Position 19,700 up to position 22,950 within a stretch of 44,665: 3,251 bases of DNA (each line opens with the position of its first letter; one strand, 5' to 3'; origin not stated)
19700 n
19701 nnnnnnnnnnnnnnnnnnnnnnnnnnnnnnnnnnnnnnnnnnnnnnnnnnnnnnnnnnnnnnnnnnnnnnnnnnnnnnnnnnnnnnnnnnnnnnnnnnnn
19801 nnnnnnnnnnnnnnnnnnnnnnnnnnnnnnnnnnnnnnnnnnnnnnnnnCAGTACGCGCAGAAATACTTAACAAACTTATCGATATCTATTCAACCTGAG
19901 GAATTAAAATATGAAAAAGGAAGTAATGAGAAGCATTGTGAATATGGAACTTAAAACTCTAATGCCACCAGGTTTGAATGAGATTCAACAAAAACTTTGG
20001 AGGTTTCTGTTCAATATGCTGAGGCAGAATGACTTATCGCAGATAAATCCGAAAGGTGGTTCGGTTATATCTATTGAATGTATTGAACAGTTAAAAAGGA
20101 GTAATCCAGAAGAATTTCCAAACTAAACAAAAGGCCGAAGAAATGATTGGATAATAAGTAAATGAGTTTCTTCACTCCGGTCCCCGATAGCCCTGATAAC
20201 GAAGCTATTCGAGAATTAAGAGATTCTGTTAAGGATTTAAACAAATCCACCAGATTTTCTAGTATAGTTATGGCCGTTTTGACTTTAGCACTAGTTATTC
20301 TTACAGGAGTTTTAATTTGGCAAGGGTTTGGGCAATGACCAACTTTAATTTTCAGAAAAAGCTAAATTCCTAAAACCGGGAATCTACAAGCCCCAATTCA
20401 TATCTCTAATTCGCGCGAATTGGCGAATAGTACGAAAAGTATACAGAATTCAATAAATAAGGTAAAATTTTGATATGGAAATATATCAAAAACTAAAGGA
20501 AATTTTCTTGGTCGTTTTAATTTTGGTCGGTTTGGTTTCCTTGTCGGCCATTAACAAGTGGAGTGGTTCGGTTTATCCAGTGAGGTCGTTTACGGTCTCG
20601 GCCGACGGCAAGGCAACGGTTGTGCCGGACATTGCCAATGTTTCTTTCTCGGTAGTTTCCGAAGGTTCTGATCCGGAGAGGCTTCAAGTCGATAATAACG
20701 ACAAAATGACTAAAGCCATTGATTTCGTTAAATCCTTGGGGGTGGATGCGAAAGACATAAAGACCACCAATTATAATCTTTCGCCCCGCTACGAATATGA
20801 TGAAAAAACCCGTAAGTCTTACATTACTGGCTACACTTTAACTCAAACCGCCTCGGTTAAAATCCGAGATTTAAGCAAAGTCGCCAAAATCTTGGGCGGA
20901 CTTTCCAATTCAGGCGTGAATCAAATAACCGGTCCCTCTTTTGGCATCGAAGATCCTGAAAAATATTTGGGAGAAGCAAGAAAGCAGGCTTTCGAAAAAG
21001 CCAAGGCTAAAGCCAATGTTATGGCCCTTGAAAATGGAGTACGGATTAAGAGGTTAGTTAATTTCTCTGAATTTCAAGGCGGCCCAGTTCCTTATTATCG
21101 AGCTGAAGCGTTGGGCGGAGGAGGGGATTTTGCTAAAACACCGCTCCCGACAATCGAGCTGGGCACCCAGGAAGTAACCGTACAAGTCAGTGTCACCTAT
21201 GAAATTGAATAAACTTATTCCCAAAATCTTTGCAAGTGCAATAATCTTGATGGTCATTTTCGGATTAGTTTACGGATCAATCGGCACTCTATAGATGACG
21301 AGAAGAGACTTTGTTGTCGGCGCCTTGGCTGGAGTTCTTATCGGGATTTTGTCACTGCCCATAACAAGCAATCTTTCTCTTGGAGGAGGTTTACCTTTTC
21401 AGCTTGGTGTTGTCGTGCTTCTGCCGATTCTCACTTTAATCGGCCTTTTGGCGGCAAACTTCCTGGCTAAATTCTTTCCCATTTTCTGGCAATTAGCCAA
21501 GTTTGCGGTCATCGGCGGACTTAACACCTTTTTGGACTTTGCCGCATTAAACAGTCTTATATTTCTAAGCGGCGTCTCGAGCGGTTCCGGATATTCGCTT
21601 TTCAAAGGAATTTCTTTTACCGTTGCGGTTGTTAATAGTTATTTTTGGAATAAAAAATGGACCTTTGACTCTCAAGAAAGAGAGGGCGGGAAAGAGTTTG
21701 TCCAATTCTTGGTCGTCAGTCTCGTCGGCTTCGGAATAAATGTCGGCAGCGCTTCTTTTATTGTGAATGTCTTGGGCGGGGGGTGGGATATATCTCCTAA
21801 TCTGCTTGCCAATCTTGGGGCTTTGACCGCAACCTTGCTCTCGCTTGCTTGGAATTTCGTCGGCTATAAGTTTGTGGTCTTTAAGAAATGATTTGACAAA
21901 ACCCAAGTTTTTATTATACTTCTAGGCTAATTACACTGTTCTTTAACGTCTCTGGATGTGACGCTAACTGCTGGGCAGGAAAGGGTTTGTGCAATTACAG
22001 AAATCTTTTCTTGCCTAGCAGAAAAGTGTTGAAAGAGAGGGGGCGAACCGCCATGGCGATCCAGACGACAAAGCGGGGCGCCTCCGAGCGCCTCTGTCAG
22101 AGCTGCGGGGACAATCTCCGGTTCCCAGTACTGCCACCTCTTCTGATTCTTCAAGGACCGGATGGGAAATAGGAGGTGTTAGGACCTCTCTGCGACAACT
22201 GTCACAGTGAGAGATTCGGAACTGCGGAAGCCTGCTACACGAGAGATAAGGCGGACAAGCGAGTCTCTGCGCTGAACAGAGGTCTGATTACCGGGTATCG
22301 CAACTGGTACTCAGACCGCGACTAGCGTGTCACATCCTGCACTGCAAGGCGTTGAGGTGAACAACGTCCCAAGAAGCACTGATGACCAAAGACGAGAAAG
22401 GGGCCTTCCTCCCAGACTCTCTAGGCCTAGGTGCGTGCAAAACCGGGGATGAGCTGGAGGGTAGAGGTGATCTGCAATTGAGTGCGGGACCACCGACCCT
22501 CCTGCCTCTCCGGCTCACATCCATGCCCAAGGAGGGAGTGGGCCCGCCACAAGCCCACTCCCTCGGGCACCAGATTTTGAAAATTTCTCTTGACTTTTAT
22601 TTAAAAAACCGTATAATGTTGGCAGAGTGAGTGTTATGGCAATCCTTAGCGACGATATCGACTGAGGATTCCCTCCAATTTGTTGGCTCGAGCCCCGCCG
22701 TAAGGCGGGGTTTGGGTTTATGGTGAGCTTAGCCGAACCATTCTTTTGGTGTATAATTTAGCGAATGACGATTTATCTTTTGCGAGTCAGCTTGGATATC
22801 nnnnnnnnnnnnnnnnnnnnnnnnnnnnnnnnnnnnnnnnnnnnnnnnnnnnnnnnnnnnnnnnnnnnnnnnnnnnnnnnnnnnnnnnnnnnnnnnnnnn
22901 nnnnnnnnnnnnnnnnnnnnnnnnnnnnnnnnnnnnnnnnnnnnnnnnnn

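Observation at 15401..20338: Type IIG R-M gene translationally coupled to a UG/Abi-like reverse transcriptase and two small ORFs: candidate new anti-phage system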

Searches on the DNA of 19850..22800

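Call 89: search_rna_families(source=window, start=19850, end=22800, threshold=evalue, max_evalue=0.1)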
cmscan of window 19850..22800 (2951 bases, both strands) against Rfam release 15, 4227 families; matches with E-value up to 0.1: 0.
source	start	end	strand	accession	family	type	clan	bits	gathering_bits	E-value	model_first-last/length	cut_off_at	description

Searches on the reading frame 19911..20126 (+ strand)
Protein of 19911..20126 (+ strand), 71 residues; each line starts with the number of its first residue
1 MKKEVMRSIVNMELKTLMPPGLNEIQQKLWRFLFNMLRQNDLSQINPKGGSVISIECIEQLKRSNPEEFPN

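Call 3: search_protein_families(library=pfam, proteins=[window:19911-20126:+], max_evalue=0.01)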
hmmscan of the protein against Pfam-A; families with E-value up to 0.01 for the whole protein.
window:19911-20126:+ (71 aa): 0 families

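Call 4: search_protein_families(library=padloc, proteins=[window:19911-20126:+], max_evalue=0.01)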
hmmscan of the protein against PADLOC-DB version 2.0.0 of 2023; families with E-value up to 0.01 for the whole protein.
window:19911-20126:+ (71 aa): 0 families

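Call 55: find_encoding_contigs(protein=window:19911-20126:+, flank=10000, max_places=6)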
Protein window:19911-20126:+ (71 aa): 5 contigs read that carry it; 5 places shown.
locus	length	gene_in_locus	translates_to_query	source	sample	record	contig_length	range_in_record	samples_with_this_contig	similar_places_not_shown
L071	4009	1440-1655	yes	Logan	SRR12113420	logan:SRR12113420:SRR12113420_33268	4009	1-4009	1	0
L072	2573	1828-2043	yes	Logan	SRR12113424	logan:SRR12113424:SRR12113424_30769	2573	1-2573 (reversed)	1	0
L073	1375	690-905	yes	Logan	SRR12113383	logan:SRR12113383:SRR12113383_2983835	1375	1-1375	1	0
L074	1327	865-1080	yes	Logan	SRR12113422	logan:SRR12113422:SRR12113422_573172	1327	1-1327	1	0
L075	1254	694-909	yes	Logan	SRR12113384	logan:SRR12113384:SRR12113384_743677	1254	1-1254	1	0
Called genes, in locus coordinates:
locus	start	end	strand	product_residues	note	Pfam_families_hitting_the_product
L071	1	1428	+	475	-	?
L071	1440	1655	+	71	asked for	-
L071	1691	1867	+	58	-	-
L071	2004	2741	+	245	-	PF04402:SIMPL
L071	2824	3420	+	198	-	PF04138:GtrA_DPMS_TM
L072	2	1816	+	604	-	?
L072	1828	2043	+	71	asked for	-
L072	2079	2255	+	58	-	-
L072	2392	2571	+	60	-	?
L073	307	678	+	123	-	-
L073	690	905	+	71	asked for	-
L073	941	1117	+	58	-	-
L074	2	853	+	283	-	?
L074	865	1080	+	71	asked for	-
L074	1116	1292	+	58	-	-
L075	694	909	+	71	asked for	-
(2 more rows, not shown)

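Call 63: search_protein_representatives(protein=window:19911-20126:+)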
Query: 71 residues. Proteins with E-value up to 0.001 (for the whole library): 11; up to 1e-10: 5; up to 1e-30: 0. The best 11 are listed.
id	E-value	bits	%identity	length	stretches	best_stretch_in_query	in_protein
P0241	9.3e-23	95.2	67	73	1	1-70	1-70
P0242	9.8e-22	92.0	65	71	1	1-69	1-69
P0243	7.5e-21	89.2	67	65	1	6-69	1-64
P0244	3.2e-14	68.3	53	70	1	1-66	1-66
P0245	6.4e-11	57.9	43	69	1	1-67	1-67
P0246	1.1e-09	54.0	78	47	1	6-41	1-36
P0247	3.0e-07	46.3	44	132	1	3-57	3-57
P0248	1.8e-05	40.6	42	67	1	1-65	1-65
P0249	3.2e-05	39.9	44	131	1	2-56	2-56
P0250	4.7e-05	39.4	38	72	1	1-69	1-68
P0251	3.3e-04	36.7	38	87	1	6-55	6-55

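Call 64: find_homologous_proteins(query=window:19911-20126:+, max_evalue=0.01)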
Query window:19911-20126:+ (71 aa): 12 proteins with E <= 0.01 among 12 candidates.
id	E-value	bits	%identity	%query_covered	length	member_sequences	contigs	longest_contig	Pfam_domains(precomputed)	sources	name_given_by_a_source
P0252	2.5e-39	149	100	100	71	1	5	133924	-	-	-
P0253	1.6e-29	118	73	100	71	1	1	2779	-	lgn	-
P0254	4.9e-29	117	76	100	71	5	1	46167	-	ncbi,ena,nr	ncbi:MAG: hypothetical protein KJI71_03250 [Patescibacteria group bacterium]|nr:hypothetical protein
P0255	5.8e-29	116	79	99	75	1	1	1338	-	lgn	-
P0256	9.5e-29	116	76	100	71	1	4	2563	-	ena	-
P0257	2.8e-28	114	75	100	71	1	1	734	-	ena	-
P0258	8.2e-28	113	80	90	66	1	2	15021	-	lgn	-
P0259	9.3e-26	106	77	92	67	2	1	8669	-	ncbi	-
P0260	2.0e-23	99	72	92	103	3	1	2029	-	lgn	-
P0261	8.3e-23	97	70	97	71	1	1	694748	-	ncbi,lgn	ncbi:MAG: hypothetical protein ACKKMV_03510 [Candidatus Nealsonbacteria bacterium]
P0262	1.0e-22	97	67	97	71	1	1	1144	-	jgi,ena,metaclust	metaclust:\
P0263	9.3e-22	94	68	97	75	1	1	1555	-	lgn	-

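Call 65: find_encoding_contigs(protein=P0254, flank=6000, max_places=2)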
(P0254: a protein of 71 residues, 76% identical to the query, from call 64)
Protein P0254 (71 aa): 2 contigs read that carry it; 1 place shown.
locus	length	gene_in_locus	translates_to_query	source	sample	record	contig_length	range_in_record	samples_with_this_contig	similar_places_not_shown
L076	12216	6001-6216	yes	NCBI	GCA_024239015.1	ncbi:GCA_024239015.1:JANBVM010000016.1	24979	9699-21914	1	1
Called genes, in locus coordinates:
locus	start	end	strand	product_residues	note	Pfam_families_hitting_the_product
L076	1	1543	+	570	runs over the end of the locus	PF04851:ResIII, PF18766:SWI2_SNF2, PF00271:Helicase_C (weak), PF08463:EcoEI_R_C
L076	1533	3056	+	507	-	PF12161:HsdM_N, PF02384:N6_Mtase, PF01170:UPF0020, PF07669:Eco57I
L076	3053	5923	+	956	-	-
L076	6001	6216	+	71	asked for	-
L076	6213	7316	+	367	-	PF01420:Methylase_S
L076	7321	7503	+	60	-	-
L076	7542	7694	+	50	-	-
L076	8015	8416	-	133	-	PF07884:VKOR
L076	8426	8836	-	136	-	PF07681:DoxX, PF04173:DoxD (faint)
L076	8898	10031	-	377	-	PF00578:AhpC-TSA, PF08534:Redoxin, PF13905:Thioredoxin_8, PF17991:Thioredoxin_10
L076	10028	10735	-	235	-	PF02683:DsbD_TM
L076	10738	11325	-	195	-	PF08534:Redoxin (weak), PF00085:Thioredoxin, PF00578:AhpC-TSA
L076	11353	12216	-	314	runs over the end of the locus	PF10099:RskA_C (weak)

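Call 66: find_encoding_contigs(protein=P0261, flank=6000, max_places=2)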
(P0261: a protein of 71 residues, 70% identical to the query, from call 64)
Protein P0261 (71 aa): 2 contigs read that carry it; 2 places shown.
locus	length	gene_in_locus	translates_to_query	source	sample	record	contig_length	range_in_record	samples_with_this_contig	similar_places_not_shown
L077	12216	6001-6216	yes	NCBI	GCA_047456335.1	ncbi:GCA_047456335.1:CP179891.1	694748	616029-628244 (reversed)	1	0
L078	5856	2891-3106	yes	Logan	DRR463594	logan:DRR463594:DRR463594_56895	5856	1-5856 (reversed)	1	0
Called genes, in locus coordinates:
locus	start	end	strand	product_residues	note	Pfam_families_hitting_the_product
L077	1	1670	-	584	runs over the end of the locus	PF00664:ABC_membrane, PF02463:SMC_N (weak), PF00005:ABC_tran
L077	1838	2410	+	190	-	PF02245:Pur_DNA_glyco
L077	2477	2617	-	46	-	PF23477:zf_Tbcl_2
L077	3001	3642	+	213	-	PF01726:LexA_DNA_bind, PF00717:Peptidase_S24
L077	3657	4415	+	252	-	-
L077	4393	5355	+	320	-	PF01170:UPF0020 (faint), PF02086:MethyltransfD12 (faint), PF13847:Methyltransf_31 (faint), PF01555:N6_N4_Mtase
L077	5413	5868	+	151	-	-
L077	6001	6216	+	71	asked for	-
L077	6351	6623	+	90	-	PF24348:DUF7508 (weak)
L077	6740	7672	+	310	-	PF18899:DUF5655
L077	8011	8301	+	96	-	-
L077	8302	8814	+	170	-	-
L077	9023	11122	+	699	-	PF00580:UvrD-helicase, PF01443:Viral_helicase1 (faint), PF13245:AAA_19, PF13361:UvrD_C, PF13538:UvrD_C_2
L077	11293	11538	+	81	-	-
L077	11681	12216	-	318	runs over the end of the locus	PF13102:Phage_int_SAM_5 (weak), PF02899:Phage_int_SAM_1, PF13495:Phage_int_SAM_4, PF00589:Phage_integrase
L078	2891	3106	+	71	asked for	-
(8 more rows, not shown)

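Call 67: find_encoding_contigs(protein=P0258, flank=6000, max_places=2)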
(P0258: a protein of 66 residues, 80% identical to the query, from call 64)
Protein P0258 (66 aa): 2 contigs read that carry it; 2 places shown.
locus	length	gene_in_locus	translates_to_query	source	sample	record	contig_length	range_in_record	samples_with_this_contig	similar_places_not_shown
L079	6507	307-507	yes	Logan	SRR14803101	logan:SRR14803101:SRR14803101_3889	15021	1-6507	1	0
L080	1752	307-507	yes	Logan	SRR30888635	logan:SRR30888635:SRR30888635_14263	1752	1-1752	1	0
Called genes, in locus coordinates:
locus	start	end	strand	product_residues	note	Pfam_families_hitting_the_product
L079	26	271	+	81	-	-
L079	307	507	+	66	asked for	-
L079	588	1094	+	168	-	-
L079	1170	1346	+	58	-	-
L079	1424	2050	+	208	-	-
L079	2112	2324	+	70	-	-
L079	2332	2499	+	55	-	-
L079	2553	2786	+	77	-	-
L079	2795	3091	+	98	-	-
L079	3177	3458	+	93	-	-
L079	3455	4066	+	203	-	-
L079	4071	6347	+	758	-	-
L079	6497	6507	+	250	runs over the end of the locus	PF12705:PDDEXK_1, PF12684:DUF3799 (weak)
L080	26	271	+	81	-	-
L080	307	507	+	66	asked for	-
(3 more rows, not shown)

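Call 71: search_protein_families(library=phrogs, proteins=[window:19911-20126:+, L076:3053-5923:+, L079:588-1094:+, L077:5413-5868:+], max_evalue=0.01)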
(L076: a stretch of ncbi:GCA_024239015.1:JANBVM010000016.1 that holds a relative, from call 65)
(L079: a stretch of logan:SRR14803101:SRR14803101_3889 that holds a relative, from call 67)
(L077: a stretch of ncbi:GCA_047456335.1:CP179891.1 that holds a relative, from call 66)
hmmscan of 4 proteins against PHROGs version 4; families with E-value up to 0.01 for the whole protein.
window:19911-20126:+ (71 aa): 0 families

L076:3053-5923:+ (956 aa): 1 family
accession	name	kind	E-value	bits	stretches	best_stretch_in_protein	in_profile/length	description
phrog_23384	-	other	0.0028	18.4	1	514-608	19-114/158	lipoprotein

L079:588-1094:+ (168 aa): 0 families

L077:5413-5868:+ (151 aa): 0 families

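Call 77: predict_structure(alignment_id=A5)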
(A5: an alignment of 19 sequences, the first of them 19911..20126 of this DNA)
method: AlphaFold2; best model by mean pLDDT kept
length: 71 residues; sequences in the alignment: 19
mean_pLDDT: 94.8   pTM: 0.83
mean pLDDT of the five models: 94.8, 94.7, 94.6, 94.4, 94.4
residues with pLDDT >= 90: 63; 70-90: 8; 50-70: 0; < 50: 0
segments of 3 or more residues with pLDDT < 50: none
pLDDT, mean of each block of 10 residues (from residue 1): 93 96 96 97 97 97 90 73
secondary structure, 60 per line:
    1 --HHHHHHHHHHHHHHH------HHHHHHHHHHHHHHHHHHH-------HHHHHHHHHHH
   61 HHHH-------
elements in order: H3-17 H24-42 H50-64

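Call 80: fold_search(model_id=the predicted structure, library=pdb)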
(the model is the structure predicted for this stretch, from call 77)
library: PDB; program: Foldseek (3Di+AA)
matches with E <= 10: 46; with E <= 0.001: 0
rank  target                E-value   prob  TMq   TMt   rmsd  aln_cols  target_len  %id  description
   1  9csk_A                1.4e+00  0.60  0.57  0.20   3.5        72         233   15  Crystal structure of CDK4 cyclin D1 in complex with atirmociclib (released 2025-03-26)
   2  7wvh_A                2.2e+00  0.13  0.37  0.14   9.0        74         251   12  Structure of NAD+ glycohydrolase/Streptolysin O complex from Group A streptococcus (released 2023-02-15)
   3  8b3z_B                2.6e+00  0.14  0.39  0.36   5.7        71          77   17  SigE N-terminal Domain (released 2023-08-23)
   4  4myy_A                3.3e+00  0.08  0.27  0.25   8.8        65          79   12  Structure of a class 2 docking domain complex from modules CurG and CurH of the curacin A polyketide synthase (released 2014-01-29)
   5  2w99_A                3.7e+00  0.30  0.57  0.19   3.5        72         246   15  Crystal Structure of CDK4 in complex with a D-type cyclin (released 2009-03-10)
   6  8b3z_A                3.9e+00  0.18  0.49  0.45   4.7        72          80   14  SigE N-terminal Domain (released 2023-08-23)
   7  8b3z_E                3.9e+00  0.16  0.46  0.43   4.6        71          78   17  SigE N-terminal Domain (released 2023-08-23)
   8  7ui2_A                3.9e+00  0.12  0.40  0.26   6.9        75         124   16  The crystal structure of 15kDa Phlebotomus papatasi salivary protein Ppsp15. (released 2023-04-05)
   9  7ui2_B                3.9e+00  0.12  0.40  0.26   6.9        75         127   16  The crystal structure of 15kDa Phlebotomus papatasi salivary protein Ppsp15. (released 2023-04-05)
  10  5bs2_A                3.9e+00  0.07  0.26  0.19   8.3        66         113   15  Crystal structure of RbcX-IIa from Chlamydomonas reinhardtii in complex with RbcL C-terminal tail (released 2015-08-05)
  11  9csk_C                4.1e+00  0.28  0.57  0.20   3.5        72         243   15  Crystal structure of CDK4 cyclin D1 in complex with atirmociclib (released 2025-03-26)
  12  2w9f_A                4.6e+00  0.23  0.55  0.20   3.6        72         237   15  Crystal Structure of CDK4 in complex with a D-type cyclin (released 2009-03-10)
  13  8wnh_A                4.6e+00  0.18  0.51  0.18   6.1        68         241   13  Crystal structure of cis-epoxysuccinate hydrolase from Rhodococcus opacus (released 2024-06-12)
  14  8wbn_A                4.6e+00  0.16  0.51  0.18   6.1        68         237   13  Crystal structure of cis-Epoxysuccinate Hydrolases RhCESH[L] mutant D193N (released 2024-01-31)
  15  8wbp_A                5.2e+00  0.18  0.53  0.18   6.0        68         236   13  Crystal structure of cis-Epoxysuccinate Hydrolases RhCESH[L] mutant E212Q (released 2024-01-31)
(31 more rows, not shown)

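Call 96: search_protein_families(library=ncbifam, proteins=[window:19911-20126:+, L076:3053-5923:+], max_evalue=0.01)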
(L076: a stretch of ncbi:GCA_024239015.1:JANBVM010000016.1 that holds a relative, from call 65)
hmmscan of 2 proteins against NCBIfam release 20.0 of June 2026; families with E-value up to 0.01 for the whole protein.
window:19911-20126:+ (71 aa): 0 families

L076:3053-5923:+ (956 aa): 10 families
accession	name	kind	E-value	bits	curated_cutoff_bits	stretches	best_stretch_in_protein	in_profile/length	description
NF045780.1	TrlF_fam_ATP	equivalog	2.9e-152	509.5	350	1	7-953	1-944/944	TrlF family AAA-like ATPase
NF045781.1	Spaf1101_AAA_ATP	equivalog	8.7e-36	123.7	475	2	834-953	708-833/836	Spaf_1101 family AAA-like ATPase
NF042955.1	Ppl_antiphage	equivalog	1e-33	116.3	1000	2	831-950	760-880/882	anti-phage protein Ppl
NF045487.1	ASRP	equivalog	6.5e-05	21.7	300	1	617-763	151-287/593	archaea-specific SMC-related protein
TIGR02168.1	SMC_prok_B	equivalog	6.6e-05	20.8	567.35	1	483-712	703-937/1181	chromosome segregation protein SMC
NF002244.0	PRK01156.1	equivalog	0.00011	20.5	847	0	428-674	493-740/895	DNA double-strand break repair ATPase Rad50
NF002572.0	PRK02224.1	equivalog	0.0013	17.1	1087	1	474-738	322-597/888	DNA double-strand break repair ATPase Rad50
NF041034.1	Rad50_Sulf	equivalog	0.004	15.1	1000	0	352-409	8-65/872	DNA double-strand break repair ATPase Rad50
NF003034.1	PRK03918.1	equivalog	0.0071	14.3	700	0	484-722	183-414/878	DNA double-strand break repair ATPase Rad50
NF008428.0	PRK11264.1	equivalog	0.0099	15.1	406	0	831-898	138-205/250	L-cystine ABC transporter ATP-binding protein TcyN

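Call 97: find_encoding_contigs(protein=P0259, flank=8000, max_places=3)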
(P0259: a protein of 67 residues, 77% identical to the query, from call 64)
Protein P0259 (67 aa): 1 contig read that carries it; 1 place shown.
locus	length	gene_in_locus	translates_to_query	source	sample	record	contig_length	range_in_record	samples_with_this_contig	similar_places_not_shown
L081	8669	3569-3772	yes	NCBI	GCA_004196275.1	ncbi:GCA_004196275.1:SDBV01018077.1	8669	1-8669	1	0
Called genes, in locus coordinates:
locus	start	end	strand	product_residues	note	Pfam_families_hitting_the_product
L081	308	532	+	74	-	-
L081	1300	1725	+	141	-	-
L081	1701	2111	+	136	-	-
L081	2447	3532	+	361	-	PF14072:DndB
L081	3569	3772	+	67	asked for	-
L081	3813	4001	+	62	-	-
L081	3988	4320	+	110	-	-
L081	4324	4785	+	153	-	PF18931:DUF5680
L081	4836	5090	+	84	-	-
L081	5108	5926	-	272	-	PF03437:BtpA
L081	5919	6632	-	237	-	PF00294:PfkB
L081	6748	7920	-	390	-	PF00591:Glycos_transf_3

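Call 103: find_related_loci(query=window:19911-20126:+, collection=viral_contigs, flank=6000)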
Query window:19911-20126:+ (71 aa) in viral_contigs; peptide patterns used: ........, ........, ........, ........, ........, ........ (x = any residue, [..] = any of these).
3 stretches matched a pattern, but none encodes a relative of the query by tblastn (E <= 1e-3).
